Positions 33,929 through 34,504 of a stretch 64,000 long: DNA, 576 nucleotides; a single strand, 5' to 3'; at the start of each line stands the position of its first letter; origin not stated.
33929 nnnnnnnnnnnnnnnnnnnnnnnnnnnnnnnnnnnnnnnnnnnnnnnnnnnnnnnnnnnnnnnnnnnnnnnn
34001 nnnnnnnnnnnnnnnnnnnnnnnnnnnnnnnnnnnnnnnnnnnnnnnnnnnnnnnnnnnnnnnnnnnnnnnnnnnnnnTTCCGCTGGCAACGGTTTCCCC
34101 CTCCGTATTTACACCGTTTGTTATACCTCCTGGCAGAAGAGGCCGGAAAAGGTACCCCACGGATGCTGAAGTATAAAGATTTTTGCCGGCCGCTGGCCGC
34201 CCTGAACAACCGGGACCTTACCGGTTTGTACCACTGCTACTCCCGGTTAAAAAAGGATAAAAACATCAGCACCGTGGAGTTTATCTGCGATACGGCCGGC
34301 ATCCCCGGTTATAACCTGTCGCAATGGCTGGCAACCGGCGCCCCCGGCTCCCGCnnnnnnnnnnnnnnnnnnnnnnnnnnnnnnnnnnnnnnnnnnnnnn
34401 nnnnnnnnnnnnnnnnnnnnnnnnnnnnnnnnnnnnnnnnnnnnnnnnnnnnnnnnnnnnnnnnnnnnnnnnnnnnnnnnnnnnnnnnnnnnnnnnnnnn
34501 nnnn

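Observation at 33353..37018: Orphan 1.2-kaa Upf1/DNA2-like SF1 helicase with five N-terminal ~90-aa tandem repeats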

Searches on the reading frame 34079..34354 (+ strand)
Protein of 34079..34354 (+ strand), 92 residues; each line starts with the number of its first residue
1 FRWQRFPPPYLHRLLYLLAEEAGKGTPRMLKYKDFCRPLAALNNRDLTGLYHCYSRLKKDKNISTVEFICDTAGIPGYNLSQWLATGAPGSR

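Call 30: search_solved_structures(query=A3, max_evalue=10, show_alignments=2)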
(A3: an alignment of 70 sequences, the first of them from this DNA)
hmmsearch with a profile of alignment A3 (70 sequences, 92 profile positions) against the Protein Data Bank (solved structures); distinct sequences matched with E-value up to 10: 13.
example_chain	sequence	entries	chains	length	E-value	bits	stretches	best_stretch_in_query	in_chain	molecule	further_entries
5ufi_A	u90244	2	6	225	0.19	15.1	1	40-81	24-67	DCN1-like protein 1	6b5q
8or2_F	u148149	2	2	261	0.31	14.4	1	42-81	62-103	DCN1-like protein 1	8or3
4ct4_B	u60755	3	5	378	0.49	13.8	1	30-77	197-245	PROBABLE ATP-DEPENDENT RNA HELICASE DDX6 | DDX6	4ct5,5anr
3b7h_A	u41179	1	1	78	0.49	13.8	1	29-76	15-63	Prophage Lp1 protein 11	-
1wh5_A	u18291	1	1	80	0.62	13.5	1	42-86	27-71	ZF-HD homeobox family protein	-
2wax_A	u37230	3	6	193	0.62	13.5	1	39-77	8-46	ATP-DEPENDENT RNA HELICASE DDX6 | Probable ATP-dependent RNA helicase DDX6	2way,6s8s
8bny_A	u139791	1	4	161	0.72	13.2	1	39-89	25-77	Immunity repressor protein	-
4bru_A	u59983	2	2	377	0.75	13.2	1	37-78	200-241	ATP-DEPENDENT RNA HELICASE DHH1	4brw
2der_A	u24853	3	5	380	0.77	13.2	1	3-55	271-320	tRNA-specific 2-thiouridylase mnmA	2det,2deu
1s2m_A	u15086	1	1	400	0.77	13.2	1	37-78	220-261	Putative ATP-dependent RNA helicase DHH1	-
2jn6_A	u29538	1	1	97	0.85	13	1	59-87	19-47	Protein Cgl2762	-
2gf6_A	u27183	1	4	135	0.88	13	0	25-75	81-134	Conserved hypothetical protein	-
6f9s_A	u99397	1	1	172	1.4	12.4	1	41-77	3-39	Probable ATP-dependent RNA helicase DDX6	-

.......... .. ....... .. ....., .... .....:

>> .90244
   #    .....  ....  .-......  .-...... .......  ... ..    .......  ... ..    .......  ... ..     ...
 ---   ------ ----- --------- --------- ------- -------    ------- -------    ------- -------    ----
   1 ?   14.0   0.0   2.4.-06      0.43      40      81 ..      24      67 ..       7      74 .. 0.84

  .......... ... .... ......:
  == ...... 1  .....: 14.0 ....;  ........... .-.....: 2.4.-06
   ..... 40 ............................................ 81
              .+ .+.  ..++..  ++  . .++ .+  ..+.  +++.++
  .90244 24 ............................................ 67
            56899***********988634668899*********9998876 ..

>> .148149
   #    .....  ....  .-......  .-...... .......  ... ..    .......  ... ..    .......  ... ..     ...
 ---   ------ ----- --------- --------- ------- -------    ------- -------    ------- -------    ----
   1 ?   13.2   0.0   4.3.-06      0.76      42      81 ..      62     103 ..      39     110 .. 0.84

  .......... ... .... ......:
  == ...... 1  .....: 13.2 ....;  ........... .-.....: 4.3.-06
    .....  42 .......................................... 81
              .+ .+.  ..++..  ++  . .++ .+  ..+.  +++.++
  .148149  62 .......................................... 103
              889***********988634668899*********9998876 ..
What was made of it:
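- On Named helical repeat or HTH families (TPR, Sel1, HEAT, PPR, ankyrin, TALE, mTERF, HNH_repeat, XRE/Tnp HTH): A profile search against PDB gave a best E of 0.19 (call 30).
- PDB hits to XRE/transposase-type HTH proteins are all at E > 0.1 (call 30).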

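Call 31: search_protein_families(library=pfam, alignment_id=A3, max_evalue=10)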
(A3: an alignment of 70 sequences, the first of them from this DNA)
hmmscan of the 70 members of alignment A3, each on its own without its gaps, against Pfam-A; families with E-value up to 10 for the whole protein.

A. member 1, seq(92 aa): 0 families

B. families by the number of members that match (of 70 scanned): 19 families
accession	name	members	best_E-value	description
PF13443.12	HTH_26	3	0.081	Cro/C1-type HTH DNA-binding domain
PF03460.22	NIR_SIR_ferr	2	0.04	Nitrite/Sulfite reductase ferredoxin-like half domain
PF02689.20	Herpes_Helicase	1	0.022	Helicase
PF17212.9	Tube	1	0.052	Tail tubular protein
PF16441.10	DUF5038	1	0.068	Domain of unknown function (DUF5038)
PF05067.18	Mn_catalase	1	0.074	Manganese containing catalase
PF06106.16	SAUGI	1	0.079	S. aureus uracil DNA glycosylase inhibitor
PF05889.19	SepSecS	1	0.084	O-phosphoseryl-tRNA(Sec) selenium transferase, SepSecS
PF05798.17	Phage_FRD3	1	0.089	Bacteriophage FRD3 protein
PF23804.1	DUF7179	1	0.1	Family of unknown function (DUF7179)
PF09379.16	FERM_N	1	0.12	FERM N-terminal domain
PF23657.1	DUF7151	1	0.13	Domain of unknown function (DUF7151)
PF15655.11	Imm-NTF2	1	0.13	NTF2 fold immunity protein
PF09659.15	Cas_Csm6_HEPN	1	0.17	Cas_Csm6 HEPN domain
PF11202.14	StiP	1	0.17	Tellurite-like stress resistance cysteine protease StiP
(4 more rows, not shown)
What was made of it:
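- On Named helical repeat or HTH families (TPR, Sel1, HEAT, PPR, ankyrin, TALE, mTERF, HNH_repeat, XRE/Tnp HTH): The best result was HTH_26 at 0.08 in 3 of 70 (call 31).
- The best result is HTH_26 at E = 0.08 in 3 of 70 repeats (call 31).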

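Call 32: predict_structure(alignment_id=A3)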
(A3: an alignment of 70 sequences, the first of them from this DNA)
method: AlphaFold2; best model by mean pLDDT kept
length: 92 residues; sequences in the alignment: 70
mean_pLDDT: 73.1   pTM: 0.58
mean pLDDT of the five models: 73.1, 72.7, 72.2, 71.5, 68.6
residues with pLDDT >= 90: 0; 70-90: 65; 50-70: 22; < 50: 5
segments of 3 or more residues with pLDDT < 50: 88-92
pLDDT, mean of each block of 10 residues (from residue 1): 71 85 79 78 76 78 79 67 52 39
secondary structure, 60 per line:
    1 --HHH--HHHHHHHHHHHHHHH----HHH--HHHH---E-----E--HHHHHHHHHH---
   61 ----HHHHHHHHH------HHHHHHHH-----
elements in order: H8-22 H32-35 H48-57 H65-73 H80-87

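Call 34: fold_search(model_id=the predicted structure, library=pdb)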
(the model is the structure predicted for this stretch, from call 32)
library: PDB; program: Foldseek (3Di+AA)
matches with E <= 10: 68; with E <= 0.001: 0
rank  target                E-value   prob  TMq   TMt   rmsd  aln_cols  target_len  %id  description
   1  9art_A                3.6e+00  0.07  0.28  0.12  10.0        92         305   18  Crystal structure of SARS-CoV-2 main protease A191T mutant in complex with an inhibitor 5h (released 2024-04-24)
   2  2a5k_A                4.0e+00  0.07  0.29  0.13   9.7        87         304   15  Crystal structures of SARS coronavirus main peptidase inhibited by an aza-peptide epoxide in space group P212121 (released 2005-10-25)
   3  8h4y                  4.0e+00  0.06  0.27  0.12   9.7        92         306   16  Crystal Structure of SARS-CoV-2 Main Protease (Mpro) F140L Mutant in Complex with Inhibitor Nirmatrelvir (released 2023-10-11)
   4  4z5h_A                4.8e+00  0.06  0.24  0.30  10.2        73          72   11  HipB(S29A)-O2 20mer complex (released 2016-07-06)
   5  2wiu_D                4.8e+00  0.06  0.22  0.28  10.1        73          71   11  Mercury-modified bacterial persistence regulator hipBA (released 2009-07-28)
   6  8ezt_B                4.8e+00  0.06  0.22  0.27  10.5        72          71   17  Crystal structure of HipB(Lp) from Legionella pneumophila (released 2023-09-27)
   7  6ok0_A                4.8e+00  0.03  0.21  0.17  10.0        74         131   15  Crystal structure of Sel1 repeat protein from Oxalobacter formigenes (released 2020-04-15)
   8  7tq4                  5.0e+00  0.06  0.28  0.12   9.9        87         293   16  Structure of SARS-CoV-2 3CL protease in complex with the cyclopropane based inhibitor 6c (released 2022-06-22)
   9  8h6n                  5.0e+00  0.05  0.28  0.12   9.8        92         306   16  Crystal structure of SARS-CoV-2 main protease (Mpro) Mutant (T21I) in complex with protease inhibitor Nirmatrelvir (released 2023-10-11)
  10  7kfi_A                5.3e+00  0.06  0.29  0.13   9.7        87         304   15  SARS-CoV-2 Main protease immature form - apo structure (released 2020-10-28)
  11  3dnv_B                5.3e+00  0.06  0.23  0.29  10.2        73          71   11  MDT Protein (released 2009-01-27)
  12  8j0n_D                5.3e+00  0.02  0.19  0.12  13.6       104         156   17  cryo-EM structure of human EMC (released 2024-04-03)
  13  3g5g_B                5.7e+00  0.06  0.24  0.28  10.6        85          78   14  Crystal Structure of the Wild-Type Restriction-Modification Controller Protein C.Esp1396I (released 2009-08-25)
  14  1uj1_B                5.7e+00  0.06  0.29  0.13   9.7        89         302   17  Crystal structure of SARS Coronavirus Main Proteinase (3CLpro) (released 2003-11-18)
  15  8dza_B                5.7e+00  0.04  0.27  0.12   9.8        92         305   16  Crystal Structure of SARS-CoV-2 Main protease A193T mutant in complex with Nirmatrelvir (released 2022-10-05)
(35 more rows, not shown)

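Call 39: search_protein_representatives(alignment_id=A3)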
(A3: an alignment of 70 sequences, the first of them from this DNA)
Query: 70 sequences, 92 profile positions. Proteins with E-value up to 0.001 (for the whole library): 131; up to 1e-10: 84; up to 1e-30: 31. The best 131 are listed.
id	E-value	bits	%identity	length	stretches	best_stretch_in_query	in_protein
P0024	8.8e-176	586.8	-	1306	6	2-91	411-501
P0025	2.4e-75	264.9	-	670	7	2-90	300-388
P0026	2.7e-73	258.2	-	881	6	1-90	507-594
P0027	8.4e-67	237.5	-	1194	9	1-79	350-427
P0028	6.3e-65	231.4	-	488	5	1-89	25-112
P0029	4.2e-64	228.8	-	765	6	1-90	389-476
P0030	1.6e-62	223.7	-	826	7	2-89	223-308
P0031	9.3e-58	208.5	-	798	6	2-87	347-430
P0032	7.7e-52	189.5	-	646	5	2-85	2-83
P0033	2.9e-51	187.7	-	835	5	1-89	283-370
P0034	1.7e-48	178.8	-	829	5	1-90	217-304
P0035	2.9e-43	162.0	-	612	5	1-86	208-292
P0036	3.4e-43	161.8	-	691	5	2-76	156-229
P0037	3.9e-43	161.6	-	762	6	1-63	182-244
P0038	1.0e-42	160.3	-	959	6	1-88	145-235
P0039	8.6e-42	157.3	-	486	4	1-77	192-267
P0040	1.2e-40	153.6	-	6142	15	3-64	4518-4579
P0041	1.9e-40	152.9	-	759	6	2-63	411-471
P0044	2.5e-38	146.2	-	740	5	1-75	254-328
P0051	2.2e-34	133.5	-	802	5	1-78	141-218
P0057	2.5e-30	120.5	-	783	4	2-83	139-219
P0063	2.4e-27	111.0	-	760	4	2-83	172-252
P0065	2.1e-26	107.9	-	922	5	1-83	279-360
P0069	7.8e-25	102.9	-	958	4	2-82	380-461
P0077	4.4e-21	90.9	-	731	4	2-80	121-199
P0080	1.3e-20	89.4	-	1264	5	2-88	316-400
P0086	3.9e-17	78.3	-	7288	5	2-84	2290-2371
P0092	8.4e-16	74.0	-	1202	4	1-78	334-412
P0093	2.0e-15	72.8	-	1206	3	1-85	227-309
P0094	3.1e-15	72.2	-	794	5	6-79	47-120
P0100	2.0e-13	66.3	-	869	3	1-89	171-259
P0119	8.2e-09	51.6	-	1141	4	44-78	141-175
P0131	2.0e-06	43.9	-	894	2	2-77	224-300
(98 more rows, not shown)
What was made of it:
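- About 131 clusters in 1.84 billion proteins carry it (call 39). Others are 5-7 kaa giants (call 39).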

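Call 43: search_protein_families(library=pfam, alignment_id=A5, max_evalue=0.001)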
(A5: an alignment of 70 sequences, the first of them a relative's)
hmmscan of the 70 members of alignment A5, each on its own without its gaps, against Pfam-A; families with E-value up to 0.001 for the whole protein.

A. member 1, P0025 (670 aa): 0 families

B. families by the number of members that match (of 70 scanned): 57 families (the first 25 are shown)
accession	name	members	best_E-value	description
PF04545.22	Sigma70_r4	12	5e-15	Sigma-70, region 4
PF04539.22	Sigma70_r3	7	3.4e-16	Sigma-70 region 3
PF08281.18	Sigma70_r4_2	5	5.1e-09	Sigma-70, region 4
PF04542.20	Sigma70_r2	4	8.9e-08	Sigma-70 region 2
PF00392.27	GntR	3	2.9e-49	Bacterial regulatory proteins, gntR family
PF13730.12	HTH_36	3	6.8e-06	Helix-turn-helix domain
PF01381.28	HTH_3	3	7e-06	Helix-turn-helix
PF13087.12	AAA_12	2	2e-40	AAA domain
PF13086.12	AAA_11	2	1.9e-23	AAA domain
PF13604.12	AAA_30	2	1e-18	AAA domain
PF00226.36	DnaJ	2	4.1e-15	DnaJ domain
PF13245.12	AAA_19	2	2.1e-11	AAA domain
PF13384.12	HTH_23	2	3.3e-09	Homeodomain-like domain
PF13551.12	HTH_29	2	2.2e-07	Winged helix-turn helix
PF22165.2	SSO1393-like_WHD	2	2.3e-07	SSO1393-like, winged-helix domain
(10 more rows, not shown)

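Call 45: list_cluster_members(proteins=[P0080, P0092, P0119, P0026, P0029, P0037, P0041, P0025, P0093, P0039])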
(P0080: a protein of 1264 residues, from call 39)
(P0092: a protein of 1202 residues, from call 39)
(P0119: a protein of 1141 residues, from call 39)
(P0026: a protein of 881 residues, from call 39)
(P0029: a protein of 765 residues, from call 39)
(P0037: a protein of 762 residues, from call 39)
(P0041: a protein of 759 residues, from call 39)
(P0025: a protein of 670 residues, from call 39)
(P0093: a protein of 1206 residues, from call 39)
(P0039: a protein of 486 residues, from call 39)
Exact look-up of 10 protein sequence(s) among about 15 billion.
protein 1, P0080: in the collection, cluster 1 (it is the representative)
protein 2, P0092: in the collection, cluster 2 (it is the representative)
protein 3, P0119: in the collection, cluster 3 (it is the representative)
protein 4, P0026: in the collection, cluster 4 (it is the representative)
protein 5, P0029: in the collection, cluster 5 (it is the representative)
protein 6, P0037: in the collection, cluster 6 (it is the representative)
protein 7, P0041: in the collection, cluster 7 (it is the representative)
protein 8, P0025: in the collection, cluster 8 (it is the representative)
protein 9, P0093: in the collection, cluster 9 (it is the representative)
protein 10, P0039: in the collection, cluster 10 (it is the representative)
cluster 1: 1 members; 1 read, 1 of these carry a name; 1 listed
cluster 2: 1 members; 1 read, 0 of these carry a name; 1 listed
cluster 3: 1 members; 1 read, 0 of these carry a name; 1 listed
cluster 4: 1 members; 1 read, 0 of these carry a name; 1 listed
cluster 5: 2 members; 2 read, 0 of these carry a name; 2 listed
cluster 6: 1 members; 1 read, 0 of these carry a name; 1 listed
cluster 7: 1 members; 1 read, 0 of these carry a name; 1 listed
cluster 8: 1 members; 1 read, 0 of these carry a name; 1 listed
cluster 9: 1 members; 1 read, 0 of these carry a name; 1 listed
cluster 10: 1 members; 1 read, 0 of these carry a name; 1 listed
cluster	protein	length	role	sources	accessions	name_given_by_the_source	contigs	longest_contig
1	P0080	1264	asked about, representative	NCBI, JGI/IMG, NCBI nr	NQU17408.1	MAG: AAA family ATPase [Candidatus Saganbacteria bacterium] | AAA family ATPase [Candidatus Saganbacteria bacterium]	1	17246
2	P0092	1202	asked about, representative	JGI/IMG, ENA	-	-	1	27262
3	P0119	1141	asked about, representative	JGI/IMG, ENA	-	-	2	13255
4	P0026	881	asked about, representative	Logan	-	-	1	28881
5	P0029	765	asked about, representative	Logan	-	-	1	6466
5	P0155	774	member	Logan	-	-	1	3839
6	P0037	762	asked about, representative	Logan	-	-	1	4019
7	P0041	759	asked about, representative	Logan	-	-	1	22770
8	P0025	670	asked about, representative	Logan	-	-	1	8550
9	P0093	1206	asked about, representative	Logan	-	-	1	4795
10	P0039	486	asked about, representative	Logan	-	-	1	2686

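Call 46: find_encoding_contigs(protein=P0026, flank=8000, max_places=1)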
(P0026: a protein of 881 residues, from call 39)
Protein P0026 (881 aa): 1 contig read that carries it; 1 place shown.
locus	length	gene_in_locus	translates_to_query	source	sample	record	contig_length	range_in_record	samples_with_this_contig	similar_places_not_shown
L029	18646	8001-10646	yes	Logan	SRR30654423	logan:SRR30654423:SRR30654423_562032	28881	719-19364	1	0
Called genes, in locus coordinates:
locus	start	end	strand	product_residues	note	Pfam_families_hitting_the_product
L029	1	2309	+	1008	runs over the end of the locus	?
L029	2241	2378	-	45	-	-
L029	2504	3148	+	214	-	PF10531:SLBB, PF14520:HHH_5 (faint), PF12836:HHH_3, PF00633:HHH (weak)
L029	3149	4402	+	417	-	PF03772:Competence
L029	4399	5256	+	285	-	PF00753:Lactamase_B, PF12706:Lactamase_B_2 (weak)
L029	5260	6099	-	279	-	-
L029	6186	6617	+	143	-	-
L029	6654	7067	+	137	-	PF09945:DUF2177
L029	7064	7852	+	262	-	PF06966:DUF1295, PF02544:Steroid_dh, PF04191:PEMT (weak)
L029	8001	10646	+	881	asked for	PF22165:WHD_SSO1393 (faint)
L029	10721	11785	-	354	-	-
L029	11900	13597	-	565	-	PF00989:PAS (faint), PF00512:HisKA, PF02518:HATPase_c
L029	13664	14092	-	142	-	-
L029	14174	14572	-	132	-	PF00072:Response_reg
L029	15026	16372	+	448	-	PF00206:Lyase_1, PF14698:ASL_C2 (weak)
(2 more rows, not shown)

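Call 47: find_encoding_contigs(protein=P0080, flank=8000, max_places=1)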
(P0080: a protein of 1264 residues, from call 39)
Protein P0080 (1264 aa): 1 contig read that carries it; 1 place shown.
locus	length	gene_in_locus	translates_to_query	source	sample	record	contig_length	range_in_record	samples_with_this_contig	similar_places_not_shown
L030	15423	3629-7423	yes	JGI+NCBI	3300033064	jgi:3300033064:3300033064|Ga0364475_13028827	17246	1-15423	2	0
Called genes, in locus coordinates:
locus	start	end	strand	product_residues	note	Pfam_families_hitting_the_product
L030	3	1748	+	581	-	PF00009:GTP_EFTU, PF22042:EF-G_D2 (weak), PF03144:GTP_EFTU_D2, PF00679:EFG_C, PF06421:LepA_C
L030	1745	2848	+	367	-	PF04055:Radical_SAM, PF06969:HemN_C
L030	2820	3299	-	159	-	PF13529:Peptidase_C39_2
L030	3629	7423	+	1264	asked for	PF01637:ATPase_2 (faint), PF13086:AAA_11, PF13245:AAA_19, PF13604:AAA_30, PF13087:AAA_12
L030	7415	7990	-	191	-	PF02163:Peptidase_M50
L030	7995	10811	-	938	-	PF02463:SMC_N (faint), PF03193:RsgA_GTPase (faint), PF13555:AAA_29 (faint), PF20703:nSTAND1 (faint), PF17760:UvrA_inter, PF17755:UvrA_DNA-bind, PF00005:ABC_tran (weak)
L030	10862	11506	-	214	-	-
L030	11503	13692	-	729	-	-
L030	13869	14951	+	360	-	PF03054:tRNA_Me_trans, PF20259:tRNA_Me_trans_M, PF20258:tRNA_Me_trans_C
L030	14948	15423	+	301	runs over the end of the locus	PF02445:NadA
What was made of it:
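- Closest known: Repeat-plus-SF1B helicases of Candidatus Saganbacteria and related metagenomic proteins. Same: The genomic context is housekeeping: LepA, HemN, UvrA, MnmA (call 47).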

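Call 65: search_protein_families(library=pfam, proteins=[P0051, P0057, P0063, P0065, P0069, P0077, P0094, P0100, P0093, P0131], max_evalue=0.001)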
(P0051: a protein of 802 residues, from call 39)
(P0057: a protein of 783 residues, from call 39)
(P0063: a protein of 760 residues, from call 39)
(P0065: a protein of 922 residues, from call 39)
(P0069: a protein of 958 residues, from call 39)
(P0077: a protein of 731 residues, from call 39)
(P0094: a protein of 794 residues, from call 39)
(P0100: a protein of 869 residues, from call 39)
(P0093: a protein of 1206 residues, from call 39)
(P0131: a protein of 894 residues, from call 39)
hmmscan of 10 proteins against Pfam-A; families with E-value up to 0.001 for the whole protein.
P0051 (802 aa): 3 families
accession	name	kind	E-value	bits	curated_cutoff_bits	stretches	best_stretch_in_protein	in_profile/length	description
PF04539.22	Sigma70_r3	-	2.2e-11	44.1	25.3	1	640-707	3-69/78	Sigma-70 region 3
PF04545.22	Sigma70_r4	-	1.2e-08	34.8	24.1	1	745-788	4-48/50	Sigma-70, region 4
PF04542.20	Sigma70_r2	-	2.3e-05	24.5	24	1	566-614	7-56/71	Sigma-70 region 2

P0057 (783 aa): 2 families
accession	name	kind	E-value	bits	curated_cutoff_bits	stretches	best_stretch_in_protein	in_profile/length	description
PF04539.22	Sigma70_r3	-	9.5e-11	42.1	25.3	1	626-699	2-76/78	Sigma-70 region 3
PF04545.22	Sigma70_r4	-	2.9e-07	30.3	24.1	1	722-766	4-48/50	Sigma-70, region 4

P0063 (760 aa): 1 family
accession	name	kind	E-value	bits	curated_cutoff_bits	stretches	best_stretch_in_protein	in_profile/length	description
PF04545.22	Sigma70_r4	-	0.00027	20.8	24.1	0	699-731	4-36/50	Sigma-70, region 4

P0065 (922 aa): 2 families
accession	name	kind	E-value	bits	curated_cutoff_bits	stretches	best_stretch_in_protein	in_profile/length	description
PF04545.22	Sigma70_r4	-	1.6e-12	47.2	24.1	1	865-909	4-48/50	Sigma-70, region 4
PF04539.22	Sigma70_r3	-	8.8e-10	39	25.3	1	773-845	4-75/78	Sigma-70 region 3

P0069 (958 aa): 1 family
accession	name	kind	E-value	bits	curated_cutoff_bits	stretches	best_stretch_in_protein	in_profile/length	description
PF00392.27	GntR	-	0.00064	19.8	27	0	22-74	2-54/64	Bacterial regulatory proteins, gntR family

P0077 (731 aa): 1 family
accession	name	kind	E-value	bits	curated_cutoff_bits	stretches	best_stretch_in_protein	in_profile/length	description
PF04545.22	Sigma70_r4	-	3.4e-06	26.9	24.1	1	668-714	4-49/50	Sigma-70, region 4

P0094 (794 aa): 2 families
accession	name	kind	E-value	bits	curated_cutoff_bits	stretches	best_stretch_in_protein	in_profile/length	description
PF04539.22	Sigma70_r3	-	3e-11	43.7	25.3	1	646-717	5-76/78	Sigma-70 region 3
PF04545.22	Sigma70_r4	-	3.6e-08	33.2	24.1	1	736-779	4-48/50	Sigma-70, region 4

P0100 (869 aa): 5 families
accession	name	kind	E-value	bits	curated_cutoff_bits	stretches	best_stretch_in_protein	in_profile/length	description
PF04545.22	Sigma70_r4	-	3.9e-07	29.9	24.1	0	661-709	1-50/50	Sigma-70, region 4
PF08281.18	Sigma70_r4_2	-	5.4e-06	26.4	25.7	0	764-783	25-44/54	Sigma-70, region 4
PF00196.25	GerE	-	5.4e-05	23.2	23.5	0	764-782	16-34/57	Bacterial regulatory proteins, luxR family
PF04542.20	Sigma70_r2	-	0.00076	19.7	24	0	490-548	8-66/71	Sigma-70 region 2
PF09372.15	PRANC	-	0.00097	19.9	25.8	0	351-399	38-85/97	PRANC domain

P0093 (1206 aa): 0 families

P0131 (894 aa): 0 families
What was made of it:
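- AAA_11/AAA_12 helicase domains (calls 43, 65). The module's sigma-70, GntR and HTH fusions point to DNA or transcription rather than translation (calls 43, 65).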

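Call 73: find_encoding_contigs(protein=P0051, flank=6000, max_places=2)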
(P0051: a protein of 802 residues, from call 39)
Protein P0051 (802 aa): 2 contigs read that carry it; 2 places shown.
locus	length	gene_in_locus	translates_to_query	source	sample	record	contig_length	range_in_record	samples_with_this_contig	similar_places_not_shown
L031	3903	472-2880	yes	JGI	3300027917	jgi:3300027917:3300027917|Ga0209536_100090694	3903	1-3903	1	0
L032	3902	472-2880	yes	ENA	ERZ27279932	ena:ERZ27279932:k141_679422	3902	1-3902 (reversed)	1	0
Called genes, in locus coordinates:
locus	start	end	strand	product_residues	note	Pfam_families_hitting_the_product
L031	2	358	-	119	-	?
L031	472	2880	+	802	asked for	PF04542:Sigma70_r2 (faint), PF04539:Sigma70_r3, PF04545:Sigma70_r4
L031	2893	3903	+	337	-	?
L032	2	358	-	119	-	?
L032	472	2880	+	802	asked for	PF04542:Sigma70_r2 (faint), PF04539:Sigma70_r3, PF04545:Sigma70_r4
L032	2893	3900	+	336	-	?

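Call 74: find_encoding_contigs(protein=P0065, flank=6000, max_places=2)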
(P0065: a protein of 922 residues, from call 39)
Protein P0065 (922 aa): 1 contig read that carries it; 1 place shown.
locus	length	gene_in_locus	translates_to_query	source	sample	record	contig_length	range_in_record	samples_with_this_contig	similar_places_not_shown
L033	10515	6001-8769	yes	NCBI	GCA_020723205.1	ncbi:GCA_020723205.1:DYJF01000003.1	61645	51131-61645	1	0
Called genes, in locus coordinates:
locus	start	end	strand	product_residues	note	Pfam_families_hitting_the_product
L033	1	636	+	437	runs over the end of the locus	-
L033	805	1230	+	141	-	-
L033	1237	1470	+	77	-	-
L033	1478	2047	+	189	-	-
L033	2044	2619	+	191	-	PF01227:GTP_cyclohydroI, PF14489:QueF (weak)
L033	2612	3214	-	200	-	PF24675:NpmA (weak), PF02390:Methyltransf_4, PF13847:Methyltransf_31, PF08241:Methyltransf_11 (weak), PF08242:Methyltransf_12 (weak), PF13649:Methyltransf_25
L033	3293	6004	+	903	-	PF04545:Sigma70_r4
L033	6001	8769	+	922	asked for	PF04539:Sigma70_r3, PF04545:Sigma70_r4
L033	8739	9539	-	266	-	PF07264:EI24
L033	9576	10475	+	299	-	PF02899:Phage_int_SAM_1, PF13495:Phage_int_SAM_4, PF00589:Phage_integrase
